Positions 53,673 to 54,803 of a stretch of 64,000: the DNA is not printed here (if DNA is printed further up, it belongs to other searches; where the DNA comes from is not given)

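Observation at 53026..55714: Divergent EtfB/EtfA-like pair coupled to a Gfo/Idh/MocA oxidoreductase inside a glycan-processing cluster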

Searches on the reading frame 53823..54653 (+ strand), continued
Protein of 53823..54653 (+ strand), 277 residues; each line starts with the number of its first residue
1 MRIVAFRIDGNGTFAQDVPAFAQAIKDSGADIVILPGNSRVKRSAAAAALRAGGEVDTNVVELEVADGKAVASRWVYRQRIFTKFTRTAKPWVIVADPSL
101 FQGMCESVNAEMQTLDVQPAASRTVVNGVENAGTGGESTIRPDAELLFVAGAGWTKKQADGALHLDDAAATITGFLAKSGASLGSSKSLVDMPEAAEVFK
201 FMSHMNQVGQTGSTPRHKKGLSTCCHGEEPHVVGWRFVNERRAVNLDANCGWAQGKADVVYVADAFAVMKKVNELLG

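Call 30: find_related_loci(query=A1, collection=genome_contigs, flank=10000)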
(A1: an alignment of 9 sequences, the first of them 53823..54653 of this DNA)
Query A1 (277 aa) in genome_contigs; peptide patterns used: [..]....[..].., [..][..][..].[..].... (x = any residue, [..] = any of these).
600 stretches matched a pattern (row limit reached: there are more); 567 encode a relative of the query (tblastn E <= 1e-3); the best 80 are kept; 80 distinct loci.
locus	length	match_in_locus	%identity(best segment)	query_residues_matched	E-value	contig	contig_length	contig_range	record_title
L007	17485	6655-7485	98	1-277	0e+0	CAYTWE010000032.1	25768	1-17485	MAG TPA_asm: uncultured Lentisphaeraceae bacterium isolate SRP350583_co2_409 genome assembly, contig: NODE_2583_length_2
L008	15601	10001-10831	83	1-277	5e-152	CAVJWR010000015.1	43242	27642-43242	Limosilactobacillus gorillae isolate H07618-L1_cleanbin_000041 genome assembly, contig: Spades_H07618-L1_contig_580, who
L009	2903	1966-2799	79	1-277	1e-152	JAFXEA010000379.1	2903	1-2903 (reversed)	MAG: Kiritimatiellae bacterium isolate RGIG6330 Sheep_Rectum-3__c776302, whole genome shotgun sequence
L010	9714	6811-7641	81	1-277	3e-144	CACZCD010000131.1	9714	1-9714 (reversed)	uncultured bacterium isolate RUG12478 genome assembly, contig: RUG12478_asm_131, whole genome shotgun sequence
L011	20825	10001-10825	75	3-276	1e-140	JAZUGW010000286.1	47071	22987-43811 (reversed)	MAG: Kiritimatiellia bacterium isolate T1900045282_TH20190052.MAGScoT_cleanbin_000029 SGB_5952_k141_113506, whole genome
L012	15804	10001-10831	77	1-276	2e-140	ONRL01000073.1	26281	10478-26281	uncultured Lentisphaerae bacterium isolate RUG572 genome assembly, contig: scaffold_4857, whole genome shotgun sequence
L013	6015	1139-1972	80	1-277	5e-141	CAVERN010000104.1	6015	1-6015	bacterium isolate H07633-L1_cleanbin_000036 genome assembly, contig: Spades_H07633-L1_contig_7122, whole genome shotgun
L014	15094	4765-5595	75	1-276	1e-139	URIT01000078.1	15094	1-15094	uncultured bacterium isolate UMGS1035 genome assembly, contig: NODE_3284_length_15094_cov_38.989959, whole genome shotgu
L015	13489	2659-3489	75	1-276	1e-138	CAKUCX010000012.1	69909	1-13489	MAG: uncultured Kiritimatiellaeota bacterium isolate REFINED_METABAT215_TOP10_CONTIGS_1500_ASSEMBLY_K77_MERGED__Hadza_Mo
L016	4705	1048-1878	75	1-276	1e-140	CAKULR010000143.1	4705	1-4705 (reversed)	MAG: uncultured Kiritimatiellaeota bacterium isolate REFINED_METABAT215_TOP10_CONTIGS_1500_ASSEMBLY_K77_MERGED__Hadza_Mo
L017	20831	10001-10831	75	1-276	2e-138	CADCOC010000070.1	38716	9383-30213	uncultured bacterium isolate RUG14821 genome assembly, contig: RUG14821_asm_70, whole genome shotgun sequence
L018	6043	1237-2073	76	1-277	8e-139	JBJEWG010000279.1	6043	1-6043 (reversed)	MAG: Kiritimatiellia bacterium isolate LOHA37_bin.013 NODE_7406_length_6043_cov_7.120574, whole genome shotgun sequence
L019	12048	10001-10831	75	1-276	7e-138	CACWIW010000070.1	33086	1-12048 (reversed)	uncultured bacterium isolate RUG10619 genome assembly, contig: RUG10619_asm_70, whole genome shotgun sequence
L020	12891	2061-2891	75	1-276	1e-132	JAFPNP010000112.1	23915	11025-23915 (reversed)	MAG: Kiritimatiellae bacterium isolate RGIG1307 Dairy_cattle_Rumen-5__c630785, whole genome shotgun sequence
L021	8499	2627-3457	74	1-276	4e-132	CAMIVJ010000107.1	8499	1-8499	MAG: uncultured bacterium isolate SRR12081293_bin.97_metaWRAP_v1.3_MAG genome assembly, contig: ERZ12289773.14253, whole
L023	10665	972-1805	73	1-277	3e-128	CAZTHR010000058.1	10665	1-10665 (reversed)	MAG TPA_asm: uncultured Lentisphaeraceae bacterium isolate SRP350583_co4_66 genome assembly, contig: NODE_6201_length_10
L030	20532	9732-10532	57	14-277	4e-98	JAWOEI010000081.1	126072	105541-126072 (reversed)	MAG: Kiritimatiellia bacterium isolate BLK5-3.bin.166 k191_2804614, whole genome shotgun sequence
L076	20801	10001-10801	57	14-277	4e-92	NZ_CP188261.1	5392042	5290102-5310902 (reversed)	MAG: Solidesulfovibrio sp. DCME chromosome, complete genome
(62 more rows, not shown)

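Call 58: find_homologous_proteins(query=P0123)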
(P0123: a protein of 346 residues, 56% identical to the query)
Query P0123 (346 aa): 8000 proteins with E <= 0.001 among 8000 candidates; the best 120 are listed.
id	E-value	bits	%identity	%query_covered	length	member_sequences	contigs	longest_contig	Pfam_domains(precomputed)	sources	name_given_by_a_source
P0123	2.3e-226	768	100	100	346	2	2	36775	PF01012.28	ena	-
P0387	1.5e-216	736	96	99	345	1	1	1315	PF01012.28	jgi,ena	-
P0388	3.4e-206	702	90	100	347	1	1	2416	PF01012.28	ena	-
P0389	4.9e-204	695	88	100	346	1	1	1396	PF01012.28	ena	-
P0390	1.8e-202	690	89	100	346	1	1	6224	PF01012.28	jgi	-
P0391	1.7e-201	687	89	99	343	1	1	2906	PF01012.28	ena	-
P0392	1.7e-201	687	89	99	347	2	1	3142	PF01012.28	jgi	-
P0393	1.8e-201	687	88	100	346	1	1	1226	PF01012.28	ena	-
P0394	2.8e-201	686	89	100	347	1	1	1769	PF01012.28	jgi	jgi:electron transfer flavoprotein alpha subunit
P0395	2.8e-201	686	89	99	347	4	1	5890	PF01012.28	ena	-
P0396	3.3e-201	686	88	100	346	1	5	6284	PF01012.28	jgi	jgi:electron transfer flavoprotein alpha subunit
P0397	4.3e-201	685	89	100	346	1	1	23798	PF01012.28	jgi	jgi:electron transfer flavoprotein alpha subunit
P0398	7.0e-201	685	88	100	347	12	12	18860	PF01012.28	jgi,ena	jgi:electron transfer flavoprotein alpha subunit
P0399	7.6e-201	684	89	100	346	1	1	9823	PF01012.28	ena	-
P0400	1.2e-200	684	89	100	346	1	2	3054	PF01012.28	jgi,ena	-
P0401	1.5e-200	684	89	100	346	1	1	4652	PF01012.28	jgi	-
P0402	1.8e-200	683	89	99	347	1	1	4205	PF01012.28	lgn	-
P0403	2.6e-200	683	88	99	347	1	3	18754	PF01012.28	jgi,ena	jgi:electron transfer flavoprotein alpha subunit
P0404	3.3e-200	682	89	99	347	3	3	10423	PF01012.28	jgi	jgi:electron transfer flavoprotein alpha subunit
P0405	3.6e-200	682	88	100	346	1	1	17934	PF01012.28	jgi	jgi:electron transfer flavoprotein alpha subunit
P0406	7.3e-200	681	89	100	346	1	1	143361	PF01012.28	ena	-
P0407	1.4e-199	680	88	100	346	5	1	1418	PF01012.28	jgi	-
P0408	1.6e-199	680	87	100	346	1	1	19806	PF01012.28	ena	-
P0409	1.9e-199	680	88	100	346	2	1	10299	PF01012.28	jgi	jgi:electron transfer flavoprotein alpha subunit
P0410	2.5e-199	679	87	100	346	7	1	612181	PF01012.28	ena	-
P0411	2.6e-199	679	88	100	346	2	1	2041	PF01012.28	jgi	jgi:electron transfer flavoprotein alpha subunit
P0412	2.7e-199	679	87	100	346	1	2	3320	PF01012.28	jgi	jgi:electron transfer flavoprotein alpha subunit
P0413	3.0e-199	679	89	100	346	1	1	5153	PF01012.28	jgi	jgi:electron transfer flavoprotein alpha subunit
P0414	5.6e-199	678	87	99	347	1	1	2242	PF01012.28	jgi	-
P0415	6.9e-199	678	87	100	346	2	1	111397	PF01012.28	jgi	jgi:electron transfer flavoprotein alpha subunit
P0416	7.2e-199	678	88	99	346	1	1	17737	PF01012.28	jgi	jgi:electron transfer flavoprotein alpha subunit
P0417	8.3e-199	678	87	99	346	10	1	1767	PF01012.28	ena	-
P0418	9.3e-199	678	88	99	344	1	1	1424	PF01012.28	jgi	jgi:electron transfer flavoprotein alpha subunit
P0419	9.4e-199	678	89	100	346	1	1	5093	PF01012.28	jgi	jgi:electron transfer flavoprotein alpha subunit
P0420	1.0e-198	678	87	99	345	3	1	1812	PF01012.28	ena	-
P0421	1.1e-198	677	87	100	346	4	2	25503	PF01012.28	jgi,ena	-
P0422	1.5e-198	677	88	99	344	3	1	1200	PF01012.28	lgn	-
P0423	2.1e-198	676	87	100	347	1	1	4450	PF01012.28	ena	-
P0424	7.5e-198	675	87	100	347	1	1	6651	PF01012.28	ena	-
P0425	7.6e-198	675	88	100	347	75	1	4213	PF01012.28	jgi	jgi:electron transfer flavoprotein alpha subunit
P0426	8.0e-198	675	87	99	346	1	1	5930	PF01012.28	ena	-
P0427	1.3e-197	674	88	100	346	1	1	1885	PF01012.28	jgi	jgi:electron transfer flavoprotein alpha subunit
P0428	1.4e-197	674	87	99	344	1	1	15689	PF01012.28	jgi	jgi:electron transfer flavoprotein alpha subunit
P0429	1.6e-197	674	87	99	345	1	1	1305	PF01012.28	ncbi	-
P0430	2.4e-197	673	87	99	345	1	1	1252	PF01012.28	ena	-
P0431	2.8e-197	673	88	99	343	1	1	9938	PF01012.28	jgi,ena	-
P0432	2.8e-197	673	87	99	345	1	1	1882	PF01012.28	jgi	-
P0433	2.9e-197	673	87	99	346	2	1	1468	PF01012.28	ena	-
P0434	3.3e-197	673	88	99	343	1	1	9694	PF01012.28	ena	-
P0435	3.5e-197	672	87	100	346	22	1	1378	PF01012.28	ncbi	-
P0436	4.2e-197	672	86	99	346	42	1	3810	PF01012.28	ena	-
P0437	4.9e-197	672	86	100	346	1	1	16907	PF01012.28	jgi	jgi:electron transfer flavoprotein alpha subunit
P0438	5.5e-197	672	87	99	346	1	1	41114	PF01012.28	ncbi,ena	-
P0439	5.9e-197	672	87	99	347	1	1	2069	PF01012.28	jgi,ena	-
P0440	8.1e-197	671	87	99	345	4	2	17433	PF01012.28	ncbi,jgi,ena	jgi:electron transfer flavoprotein alpha subunit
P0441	1.4e-196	671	87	100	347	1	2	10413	PF01012.28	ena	-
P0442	1.4e-196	670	87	100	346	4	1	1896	PF01012.28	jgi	-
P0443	1.4e-196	670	87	99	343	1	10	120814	PF01012.28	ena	-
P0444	2.1e-196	670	88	99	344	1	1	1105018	PF01012.28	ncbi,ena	-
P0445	2.2e-196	670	87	99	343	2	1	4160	PF01012.28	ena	-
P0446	4.0e-196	669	86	99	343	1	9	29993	PF01012.28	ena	-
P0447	5.5e-196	669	87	100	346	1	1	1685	PF01012.28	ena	-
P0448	5.9e-196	668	86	100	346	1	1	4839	PF01012.28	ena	-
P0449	7.8e-196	668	87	99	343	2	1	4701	PF01012.28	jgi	-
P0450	7.9e-196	668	87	99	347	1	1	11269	PF01012.28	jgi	jgi:electron transfer flavoprotein alpha subunit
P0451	8.7e-196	668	88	99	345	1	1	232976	PF01012.28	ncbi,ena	-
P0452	1.0e-195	668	87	99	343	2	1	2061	PF01012.28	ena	-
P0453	1.0e-195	668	86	99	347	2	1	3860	PF01012.28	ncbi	-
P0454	1.6e-195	667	86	99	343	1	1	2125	PF01012.28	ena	-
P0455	2.0e-195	667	87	99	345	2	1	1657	PF01012.28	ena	-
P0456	2.1e-195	667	86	100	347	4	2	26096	PF01012.28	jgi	jgi:electron transfer flavoprotein alpha subunit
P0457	2.2e-195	667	87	99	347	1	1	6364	PF01012.28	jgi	jgi:electron transfer flavoprotein alpha subunit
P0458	2.6e-195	666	86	99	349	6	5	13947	PF01012.28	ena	-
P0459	3.9e-195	666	86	100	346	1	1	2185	PF01012.28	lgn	-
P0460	4.1e-195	666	87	99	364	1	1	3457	PF01012.28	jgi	jgi:electron transfer flavoprotein alpha subunit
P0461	4.1e-195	666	86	99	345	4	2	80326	PF01012.28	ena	-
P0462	4.1e-195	666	86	99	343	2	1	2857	PF01012.28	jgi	jgi:electron transfer flavoprotein alpha subunit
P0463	4.1e-195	666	86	99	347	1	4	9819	PF01012.28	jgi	jgi:electron transfer flavoprotein alpha subunit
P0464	5.4e-195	665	87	99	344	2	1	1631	PF01012.28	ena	-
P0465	5.8e-195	665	86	100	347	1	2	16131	PF01012.28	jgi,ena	jgi:electron transfer flavoprotein alpha subunit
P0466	6.2e-195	665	86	99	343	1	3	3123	PF01012.28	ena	-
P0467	6.5e-195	665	87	99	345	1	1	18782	PF01012.28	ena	-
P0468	7.2e-195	665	86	100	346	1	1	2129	PF01012.28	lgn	-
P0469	8.4e-195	665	85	99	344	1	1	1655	PF01012.28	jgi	-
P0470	8.7e-195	665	85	99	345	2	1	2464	PF01012.28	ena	-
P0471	8.9e-195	665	85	99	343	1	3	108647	PF01012.28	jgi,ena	jgi:electron transfer flavoprotein alpha subunit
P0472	9.1e-195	665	86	99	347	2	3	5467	PF01012.28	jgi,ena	-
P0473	9.9e-195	664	86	100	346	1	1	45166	PF01012.28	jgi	jgi:electron transfer flavoprotein alpha subunit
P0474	1.0e-194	664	87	99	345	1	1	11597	PF01012.28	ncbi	-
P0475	1.1e-194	664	86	99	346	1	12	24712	PF01012.28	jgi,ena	-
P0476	1.3e-194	664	87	99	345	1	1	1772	PF01012.28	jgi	jgi:electron transfer flavoprotein alpha subunit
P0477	1.7e-194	664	86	99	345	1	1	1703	PF01012.28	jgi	jgi:electron transfer flavoprotein alpha subunit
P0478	2.1e-194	663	85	100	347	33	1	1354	PF01012.28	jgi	jgi:electron transfer flavoprotein alpha subunit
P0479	2.3e-194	663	86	99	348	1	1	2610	PF01012.28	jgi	jgi:electron transfer flavoprotein alpha subunit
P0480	2.4e-194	663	87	99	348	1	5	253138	PF01012.28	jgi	-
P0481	2.4e-194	663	85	99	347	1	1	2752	PF01012.28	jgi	jgi:electron transfer flavoprotein alpha subunit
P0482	3.0e-194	663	86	99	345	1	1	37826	PF01012.28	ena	-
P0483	3.1e-194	663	86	99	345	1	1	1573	PF01012.28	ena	-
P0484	3.6e-194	663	85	100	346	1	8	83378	PF01012.28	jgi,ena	jgi:electron transfer flavoprotein alpha subunit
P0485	4.3e-194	662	86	99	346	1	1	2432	PF01012.28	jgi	jgi:electron transfer flavoprotein alpha subunit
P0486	4.6e-194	662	86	99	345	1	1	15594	PF01012.28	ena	-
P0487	6.2e-194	662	87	99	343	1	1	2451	PF01012.28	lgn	-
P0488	6.5e-194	662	86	100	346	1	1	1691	PF01012.28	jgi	-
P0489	6.6e-194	662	87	99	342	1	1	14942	PF01012.28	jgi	jgi:electron transfer flavoprotein alpha subunit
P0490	7.3e-194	662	85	99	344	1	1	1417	PF01012.28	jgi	-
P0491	1.2e-193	661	87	99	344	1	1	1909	PF01012.28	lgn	-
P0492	1.5e-193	661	85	99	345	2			PF01012.28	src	-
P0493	1.9e-193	660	86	99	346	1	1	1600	PF01012.28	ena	-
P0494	2.0e-193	660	85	99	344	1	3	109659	PF01012.28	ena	-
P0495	2.1e-193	660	84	100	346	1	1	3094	PF01012.28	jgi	jgi:electron transfer flavoprotein alpha subunit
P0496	2.6e-193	660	87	99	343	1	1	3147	PF01012.28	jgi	jgi:electron transfer flavoprotein alpha subunit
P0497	2.7e-193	660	85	99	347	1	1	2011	PF01012.28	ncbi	-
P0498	2.8e-193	660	85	99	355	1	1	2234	PF01012.28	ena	-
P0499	3.1e-193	659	84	100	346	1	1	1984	PF01012.28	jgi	jgi:electron transfer flavoprotein alpha subunit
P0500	5.3e-193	659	86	100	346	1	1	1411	PF01012.28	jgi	jgi:electron transfer flavoprotein alpha subunit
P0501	6.0e-193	659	85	99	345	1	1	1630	PF01012.28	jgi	-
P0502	6.3e-193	658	85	99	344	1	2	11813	PF01012.28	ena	-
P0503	8.2e-193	658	86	99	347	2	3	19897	PF01012.28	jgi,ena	jgi:electron transfer flavoprotein alpha subunit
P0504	8.2e-193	658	85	99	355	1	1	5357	PF01012.28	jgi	jgi:electron transfer flavoprotein alpha subunit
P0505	8.3e-193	658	84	99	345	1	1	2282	PF01012.28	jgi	jgi:electron transfer flavoprotein alpha subunit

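Call 59: find_encoding_contigs(protein=P0444, flank=9000, max_places=1)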
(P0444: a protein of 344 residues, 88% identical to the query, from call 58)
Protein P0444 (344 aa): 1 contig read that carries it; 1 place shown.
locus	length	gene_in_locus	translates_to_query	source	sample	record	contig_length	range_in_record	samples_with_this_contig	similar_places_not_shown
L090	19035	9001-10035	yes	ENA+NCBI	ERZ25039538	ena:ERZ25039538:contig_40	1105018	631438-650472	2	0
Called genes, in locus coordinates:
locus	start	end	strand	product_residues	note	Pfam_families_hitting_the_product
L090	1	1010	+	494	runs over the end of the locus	-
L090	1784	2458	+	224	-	-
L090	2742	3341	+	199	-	PF02525:Flavodoxin_2, PF03358:FMN_red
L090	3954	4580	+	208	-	PF00535:Glycos_transf_2, PF13641:Glyco_tranf_2_3 (weak)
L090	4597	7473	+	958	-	PF00535:Glycos_transf_2, PF10111:Glyco_tranf_2_2 (weak), PF00535:Glycos_transf_2, PF10111:Glyco_tranf_2_2, PF13641:Glyco_tranf_2_3, PF04055:Radical_SAM, PF13186:SPASM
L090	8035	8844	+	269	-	PF01012:ETF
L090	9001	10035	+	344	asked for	PF01012:ETF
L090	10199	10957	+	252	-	PF14237:GYF_2, PF06271:RDD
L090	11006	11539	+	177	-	-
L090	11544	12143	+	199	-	-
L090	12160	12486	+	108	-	-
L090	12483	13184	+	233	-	-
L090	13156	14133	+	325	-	PF13559:DUF4129 (weak)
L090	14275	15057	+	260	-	PF13340:DUF4096, PF01609:DDE_Tnp_1, PF13586:DDE_Tnp_1_2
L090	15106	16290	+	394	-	PF14258:DUF4350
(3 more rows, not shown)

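Call 69: predict_structure(alignment_id=A5)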
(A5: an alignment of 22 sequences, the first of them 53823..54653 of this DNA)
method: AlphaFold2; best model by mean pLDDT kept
length: 277 residues; sequences in the alignment: 22
mean_pLDDT: 56.6   pTM: 0.48
mean pLDDT of the five models: 56.6, 50.6, 47.5, 47.5, 46.8
residues with pLDDT >= 90: 49; 70-90: 58; 50-70: 24; < 50: 146
segments of 3 or more residues with pLDDT < 50: 121-164, 178-277
pLDDT, mean of each block of 10 residues (from residue 1): 91 74 94 88 77 85 89 72 80 90 95 83 33 27 34 37 49 49 41 46 33 26 26 32 31 28 32 38
secondary structure, 60 per line:
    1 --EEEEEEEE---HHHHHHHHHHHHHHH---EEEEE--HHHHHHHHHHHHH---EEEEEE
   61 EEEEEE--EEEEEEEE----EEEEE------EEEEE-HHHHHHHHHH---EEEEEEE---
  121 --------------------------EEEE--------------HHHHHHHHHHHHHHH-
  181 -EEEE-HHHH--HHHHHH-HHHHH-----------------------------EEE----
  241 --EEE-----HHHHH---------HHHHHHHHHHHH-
elements in order: E3-10 H14-28 E32-36 H39-51 E55-66 E69-76 E81-85 E92-96 H98-107 E111-117 E147-150 H165-179 E182-185 H187-190 H193-198 H200-204 E234-236 E243-245 H251-255 H265-276

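Call 79: fold_search(model_id=the predicted structure, library=pdb)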
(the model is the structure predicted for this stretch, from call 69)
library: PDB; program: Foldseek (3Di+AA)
matches with E <= 10: 836; with E <= 0.001: 35
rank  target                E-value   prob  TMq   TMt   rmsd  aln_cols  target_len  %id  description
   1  3clr_D                6.6e-09  1.00  0.31  0.27  12.2       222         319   20  Crystal structure of the R236A ETF mutant from M. methylotrophus (released 2008-04-08)
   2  3clt_D                1.5e-08  1.00  0.31  0.27  12.1       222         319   20  Crystal structure of the R236E mutant of Methylophilus methylotrophus ETF (released 2008-04-08)
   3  3clu_D                2.4e-08  1.00  0.31  0.27  11.8       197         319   19  Crystal structure of the R236K mutant from Methylophilus methylotrophus ETF (released 2008-04-08)
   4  3cls_D                2.8e-08  1.00  0.31  0.27  12.1       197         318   19  Crystal structure of the R236C mutant of ETF from Methylophilus methylotrophus (released 2008-04-08)
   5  1o97_D                3.8e-08  1.00  0.30  0.27  12.0       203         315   18  Structure of electron transferring flavoprotein from Methylophilus methylotrophus, recognition loop removed by limited (released 2003-02-06)
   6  1o96_B                2.8e-07  1.00  0.31  0.28  12.1       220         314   20  Structure of electron transferring flavoprotein for Methylophilus methylotrophus. (released 2003-02-06)
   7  1o96_Z                3.8e-07  1.00  0.31  0.28  12.4       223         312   20  Structure of electron transferring flavoprotein for Methylophilus methylotrophus. (released 2003-02-06)
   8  1o94_D                1.5e-06  1.00  0.31  0.44   5.5       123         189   22  Ternary complex between trimethylamine dehydrogenase and electron transferring flavoprotein (released 2003-02-06)
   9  4kpu_A                1.6e-06  1.00  0.32  0.27  12.9       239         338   15  Electron transferring flavoprotein of Acidaminococcus fermentans: Towards a mechanism of flavin-based electron bifurca (released 2014-01-15)
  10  9a4x_B                2.0e-06  1.00  0.31  0.27  13.0       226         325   18  Integrative model of ETFB-ETFA by crosslinking MS and deep learning (released 2024-09-18)
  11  5ol2_A                2.2e-06  1.00  0.30  0.26  14.6       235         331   18  The electron transferring flavoprotein/butyryl-CoA dehydrogenase complex from Clostridium difficile (released 2017-11-29)
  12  5ow0_A                4.6e-06  1.00  0.32  0.30  13.0       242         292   14  Crystal structure of an electron transfer flavoprotein from Geobacter metallireducens (released 2018-10-10)
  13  7qh2_A                2.0e-05  1.00  0.29  0.25  13.6       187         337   16  Cryo-EM structure of Ldh-EtfAB complex from Acetobacterium woodii (released 2022-06-29)
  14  2a1u_B                2.1e-05  1.00  0.29  0.32  13.1       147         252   16  Crystal structure of the human ETF E165betaA mutant (released 2005-07-05)
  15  1o96_C                2.5e-05  1.00  0.29  0.31  13.4       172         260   16  Structure of electron transferring flavoprotein for Methylophilus methylotrophus. (released 2003-02-06)
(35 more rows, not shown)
